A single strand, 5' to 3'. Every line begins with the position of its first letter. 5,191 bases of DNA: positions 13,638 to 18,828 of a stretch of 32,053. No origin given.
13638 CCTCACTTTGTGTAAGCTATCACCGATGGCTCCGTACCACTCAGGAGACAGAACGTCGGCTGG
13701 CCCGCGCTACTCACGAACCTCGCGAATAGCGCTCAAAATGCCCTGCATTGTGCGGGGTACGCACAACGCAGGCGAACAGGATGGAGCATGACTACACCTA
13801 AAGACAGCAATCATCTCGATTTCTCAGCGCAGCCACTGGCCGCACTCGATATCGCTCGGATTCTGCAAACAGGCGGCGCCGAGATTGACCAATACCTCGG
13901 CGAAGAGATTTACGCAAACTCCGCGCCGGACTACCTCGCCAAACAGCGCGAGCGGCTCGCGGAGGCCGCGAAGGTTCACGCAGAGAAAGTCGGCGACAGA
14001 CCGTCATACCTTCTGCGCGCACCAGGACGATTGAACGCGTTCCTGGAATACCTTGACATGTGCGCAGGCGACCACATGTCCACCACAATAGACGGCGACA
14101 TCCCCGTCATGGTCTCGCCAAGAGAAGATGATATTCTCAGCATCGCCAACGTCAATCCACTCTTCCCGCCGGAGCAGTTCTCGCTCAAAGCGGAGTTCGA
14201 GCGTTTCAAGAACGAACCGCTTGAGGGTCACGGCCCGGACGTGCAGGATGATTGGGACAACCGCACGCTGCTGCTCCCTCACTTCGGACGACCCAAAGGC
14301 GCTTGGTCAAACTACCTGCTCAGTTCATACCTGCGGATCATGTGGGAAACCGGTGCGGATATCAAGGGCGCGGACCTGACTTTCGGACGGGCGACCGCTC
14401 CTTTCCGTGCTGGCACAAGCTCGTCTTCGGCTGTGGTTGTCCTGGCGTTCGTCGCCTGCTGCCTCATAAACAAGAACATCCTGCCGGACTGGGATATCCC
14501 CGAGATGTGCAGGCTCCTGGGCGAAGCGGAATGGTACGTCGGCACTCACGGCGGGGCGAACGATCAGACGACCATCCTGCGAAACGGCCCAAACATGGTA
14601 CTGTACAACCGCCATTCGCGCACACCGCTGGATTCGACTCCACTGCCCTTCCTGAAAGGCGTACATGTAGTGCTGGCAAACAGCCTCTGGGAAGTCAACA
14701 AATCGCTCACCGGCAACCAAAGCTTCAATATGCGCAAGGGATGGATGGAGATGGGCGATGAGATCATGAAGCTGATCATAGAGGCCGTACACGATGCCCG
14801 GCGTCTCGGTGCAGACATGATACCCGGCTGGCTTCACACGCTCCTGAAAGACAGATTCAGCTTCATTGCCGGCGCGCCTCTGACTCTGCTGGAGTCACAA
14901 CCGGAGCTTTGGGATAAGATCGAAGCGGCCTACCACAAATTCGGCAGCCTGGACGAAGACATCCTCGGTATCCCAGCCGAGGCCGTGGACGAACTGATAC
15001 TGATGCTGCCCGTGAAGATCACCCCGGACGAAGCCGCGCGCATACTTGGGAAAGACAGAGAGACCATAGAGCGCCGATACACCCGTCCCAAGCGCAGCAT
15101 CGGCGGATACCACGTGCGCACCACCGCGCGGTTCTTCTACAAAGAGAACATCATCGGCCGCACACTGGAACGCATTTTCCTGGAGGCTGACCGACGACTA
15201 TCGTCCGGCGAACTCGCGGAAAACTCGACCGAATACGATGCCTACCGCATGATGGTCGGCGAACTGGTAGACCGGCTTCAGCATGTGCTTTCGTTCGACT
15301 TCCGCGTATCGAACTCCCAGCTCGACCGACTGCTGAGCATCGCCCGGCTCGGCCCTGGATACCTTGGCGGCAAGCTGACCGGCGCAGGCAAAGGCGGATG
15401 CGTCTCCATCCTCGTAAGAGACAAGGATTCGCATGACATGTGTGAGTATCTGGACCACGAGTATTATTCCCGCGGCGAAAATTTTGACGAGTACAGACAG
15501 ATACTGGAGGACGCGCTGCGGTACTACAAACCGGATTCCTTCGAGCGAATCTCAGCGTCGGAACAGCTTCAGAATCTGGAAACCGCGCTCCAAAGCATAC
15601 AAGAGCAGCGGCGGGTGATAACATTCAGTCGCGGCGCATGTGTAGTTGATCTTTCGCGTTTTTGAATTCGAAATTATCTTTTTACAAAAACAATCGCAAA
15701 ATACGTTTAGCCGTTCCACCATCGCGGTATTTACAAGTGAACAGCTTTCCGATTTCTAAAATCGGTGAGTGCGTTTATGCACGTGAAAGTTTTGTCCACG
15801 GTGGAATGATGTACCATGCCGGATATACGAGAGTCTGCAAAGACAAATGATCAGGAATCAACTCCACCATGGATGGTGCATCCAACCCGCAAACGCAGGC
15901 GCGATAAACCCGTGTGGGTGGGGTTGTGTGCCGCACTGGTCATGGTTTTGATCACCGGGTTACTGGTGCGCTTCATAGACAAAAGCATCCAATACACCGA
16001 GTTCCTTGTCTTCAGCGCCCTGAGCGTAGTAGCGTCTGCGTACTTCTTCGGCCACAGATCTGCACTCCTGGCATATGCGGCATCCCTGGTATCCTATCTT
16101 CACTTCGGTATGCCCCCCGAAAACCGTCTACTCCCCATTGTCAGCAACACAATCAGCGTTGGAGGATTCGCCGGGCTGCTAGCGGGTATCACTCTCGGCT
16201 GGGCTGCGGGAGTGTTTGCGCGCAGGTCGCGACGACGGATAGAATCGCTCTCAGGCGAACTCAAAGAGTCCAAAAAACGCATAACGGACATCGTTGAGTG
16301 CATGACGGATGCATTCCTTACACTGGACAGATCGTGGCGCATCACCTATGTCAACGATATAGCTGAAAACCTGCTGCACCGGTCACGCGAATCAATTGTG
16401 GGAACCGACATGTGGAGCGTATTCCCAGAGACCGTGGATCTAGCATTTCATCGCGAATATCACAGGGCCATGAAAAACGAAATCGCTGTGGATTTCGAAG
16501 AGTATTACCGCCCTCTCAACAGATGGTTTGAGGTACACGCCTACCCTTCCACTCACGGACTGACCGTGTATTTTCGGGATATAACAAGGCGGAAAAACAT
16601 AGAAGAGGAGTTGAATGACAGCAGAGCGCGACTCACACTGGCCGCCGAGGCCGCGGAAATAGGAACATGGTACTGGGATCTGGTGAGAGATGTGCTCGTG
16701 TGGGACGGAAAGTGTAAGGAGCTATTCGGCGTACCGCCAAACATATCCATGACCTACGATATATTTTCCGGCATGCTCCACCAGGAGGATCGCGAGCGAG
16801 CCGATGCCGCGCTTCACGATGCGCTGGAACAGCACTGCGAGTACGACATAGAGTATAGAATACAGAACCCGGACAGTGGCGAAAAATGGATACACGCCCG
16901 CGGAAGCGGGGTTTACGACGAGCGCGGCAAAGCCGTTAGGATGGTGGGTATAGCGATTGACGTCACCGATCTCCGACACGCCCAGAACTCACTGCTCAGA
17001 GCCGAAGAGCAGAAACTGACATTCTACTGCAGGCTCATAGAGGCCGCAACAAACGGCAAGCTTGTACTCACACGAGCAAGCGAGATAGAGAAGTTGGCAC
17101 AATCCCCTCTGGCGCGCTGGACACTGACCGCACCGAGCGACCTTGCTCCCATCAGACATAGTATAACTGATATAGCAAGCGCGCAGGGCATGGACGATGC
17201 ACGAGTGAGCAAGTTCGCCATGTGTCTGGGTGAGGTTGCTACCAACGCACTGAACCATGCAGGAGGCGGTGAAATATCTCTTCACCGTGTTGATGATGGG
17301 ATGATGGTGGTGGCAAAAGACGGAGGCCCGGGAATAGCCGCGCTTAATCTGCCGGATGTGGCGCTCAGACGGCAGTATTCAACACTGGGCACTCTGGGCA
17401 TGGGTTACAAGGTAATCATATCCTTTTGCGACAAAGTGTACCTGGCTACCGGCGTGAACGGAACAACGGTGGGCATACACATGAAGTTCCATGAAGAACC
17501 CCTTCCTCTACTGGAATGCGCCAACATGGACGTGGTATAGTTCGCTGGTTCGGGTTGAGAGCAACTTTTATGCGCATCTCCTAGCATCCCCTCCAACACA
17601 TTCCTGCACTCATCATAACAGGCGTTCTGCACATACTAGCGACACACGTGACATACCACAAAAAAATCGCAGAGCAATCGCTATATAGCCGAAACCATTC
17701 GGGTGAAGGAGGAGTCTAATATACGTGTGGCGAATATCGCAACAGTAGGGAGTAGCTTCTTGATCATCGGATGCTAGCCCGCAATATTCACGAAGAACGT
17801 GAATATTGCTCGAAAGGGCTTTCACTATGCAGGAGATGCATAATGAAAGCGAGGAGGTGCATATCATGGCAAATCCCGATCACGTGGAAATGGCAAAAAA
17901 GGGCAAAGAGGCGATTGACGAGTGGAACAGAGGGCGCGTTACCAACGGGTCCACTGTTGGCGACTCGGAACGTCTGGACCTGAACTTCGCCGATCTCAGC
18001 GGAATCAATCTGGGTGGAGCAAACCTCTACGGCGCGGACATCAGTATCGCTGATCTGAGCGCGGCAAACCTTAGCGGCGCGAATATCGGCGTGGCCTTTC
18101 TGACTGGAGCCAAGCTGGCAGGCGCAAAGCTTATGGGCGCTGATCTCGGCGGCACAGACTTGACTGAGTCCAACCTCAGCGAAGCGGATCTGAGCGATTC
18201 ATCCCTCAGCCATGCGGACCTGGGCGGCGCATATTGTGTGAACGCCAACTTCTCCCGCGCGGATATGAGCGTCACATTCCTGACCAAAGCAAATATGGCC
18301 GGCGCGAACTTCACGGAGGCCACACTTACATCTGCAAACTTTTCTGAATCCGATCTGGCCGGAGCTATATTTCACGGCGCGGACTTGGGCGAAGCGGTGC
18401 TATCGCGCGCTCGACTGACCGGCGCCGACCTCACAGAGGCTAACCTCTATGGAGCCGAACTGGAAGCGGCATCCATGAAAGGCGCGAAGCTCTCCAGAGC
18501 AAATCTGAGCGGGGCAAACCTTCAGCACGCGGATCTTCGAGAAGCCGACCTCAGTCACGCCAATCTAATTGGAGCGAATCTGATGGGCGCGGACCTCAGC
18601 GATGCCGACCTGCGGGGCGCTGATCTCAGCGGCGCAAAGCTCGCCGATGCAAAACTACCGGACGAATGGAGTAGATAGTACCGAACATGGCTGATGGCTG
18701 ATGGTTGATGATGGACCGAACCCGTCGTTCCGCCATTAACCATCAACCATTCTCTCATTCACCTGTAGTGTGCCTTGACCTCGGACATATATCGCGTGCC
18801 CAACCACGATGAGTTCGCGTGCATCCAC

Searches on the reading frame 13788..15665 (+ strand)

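Call 8: search_protein_families(library=pfam, proteins=[window:13788-15665:+], max_evalue=0.01)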
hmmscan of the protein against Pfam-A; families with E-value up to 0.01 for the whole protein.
window:13788-15665:+ (625 aa): 3 families
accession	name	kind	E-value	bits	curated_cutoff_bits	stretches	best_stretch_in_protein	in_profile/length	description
PF08544.19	GHMP_kinases_C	-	1.2e-06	29.2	21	1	490-548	13-71/85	GHMP kinases C terminal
PF00288.32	GHMP_kinases_N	-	0.0004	21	22.3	1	177-265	3-85/87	GHMP kinases N terminal domain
PF10509.15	GalKase_gal_bdg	-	0.0023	17.9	23.1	1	64-111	3-49/49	Galactokinase galactose-binding signature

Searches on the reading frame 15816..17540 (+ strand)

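Call 8: search_protein_families(library=pfam, proteins=[window:15816-17540:+], max_evalue=0.01)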
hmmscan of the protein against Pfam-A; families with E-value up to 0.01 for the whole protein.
window:15816-17540:+ (574 aa): 8 families
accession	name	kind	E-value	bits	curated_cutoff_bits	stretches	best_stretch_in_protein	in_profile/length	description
PF08447.18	PAS_3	-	8.3e-20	71.3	25.6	1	294-380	2-89/89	PAS fold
PF08448.16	PAS_4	-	1.1e-17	64.7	23.1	1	164-260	5-109/110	PAS fold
PF13426.13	PAS_9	-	1.9e-13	51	27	2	165-257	2-102/103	PAS domain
PF00989.32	PAS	-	6.5e-13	49.1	22.6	2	277-383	7-113/113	PAS fold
PF13581.12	HATPase_c_2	-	7.5e-10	39.3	27.4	1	440-552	5-123/127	Histidine kinase-like ATPase domain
PF02518.31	HATPase_c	-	0.0013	19.6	26.4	1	469-541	8-91/111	Histidine kinase-, DNA gyrase B-, and HSP90-like ATPase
PF13188.13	PAS_8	-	0.0013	19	21.8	1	155-210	2-54/65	PAS domain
PF13493.11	DUF4118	-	0.0019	18.4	28.4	1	38-137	3-100/107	Domain of unknown function (DUF4118)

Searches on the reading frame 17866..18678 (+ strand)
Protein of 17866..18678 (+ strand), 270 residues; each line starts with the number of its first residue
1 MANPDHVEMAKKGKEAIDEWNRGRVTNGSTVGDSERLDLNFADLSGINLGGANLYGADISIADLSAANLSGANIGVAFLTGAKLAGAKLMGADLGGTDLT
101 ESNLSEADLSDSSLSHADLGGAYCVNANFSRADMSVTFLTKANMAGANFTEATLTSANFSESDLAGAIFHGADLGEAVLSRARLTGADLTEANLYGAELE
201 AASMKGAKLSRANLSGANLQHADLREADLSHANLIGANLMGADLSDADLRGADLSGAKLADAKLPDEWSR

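Call 8: search_protein_families(library=pfam, proteins=[window:17866-18678:+], max_evalue=0.01)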
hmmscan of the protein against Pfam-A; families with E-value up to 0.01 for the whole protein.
window:17866-18678:+ (270 aa): 4 families
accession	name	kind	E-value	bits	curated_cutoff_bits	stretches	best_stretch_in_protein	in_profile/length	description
PF00805.28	Pentapeptide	-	2.8e-61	203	20.2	7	207-246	1-40/40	Pentapeptide repeats (8 copies)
PF13576.12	Pentapeptide_3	-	4.3e-24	84.9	27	4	136-177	4-47/48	Pentapeptide repeats (9 copies)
PF13599.13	Pentapeptide_4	-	2.6e-23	82.3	38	2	179-253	3-77/78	Pentapeptide repeat region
PF25296.1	Decapeptide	-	7.5e-06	26.2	45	0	196-257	9-70/74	Decapeptide repeat region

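Call 10: find_encoding_contigs(protein=window:17866-18678:+, flank=10000, max_places=6)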
Protein window:17866-18678:+ (270 aa): no gene with exactly this product is on record in the collection.
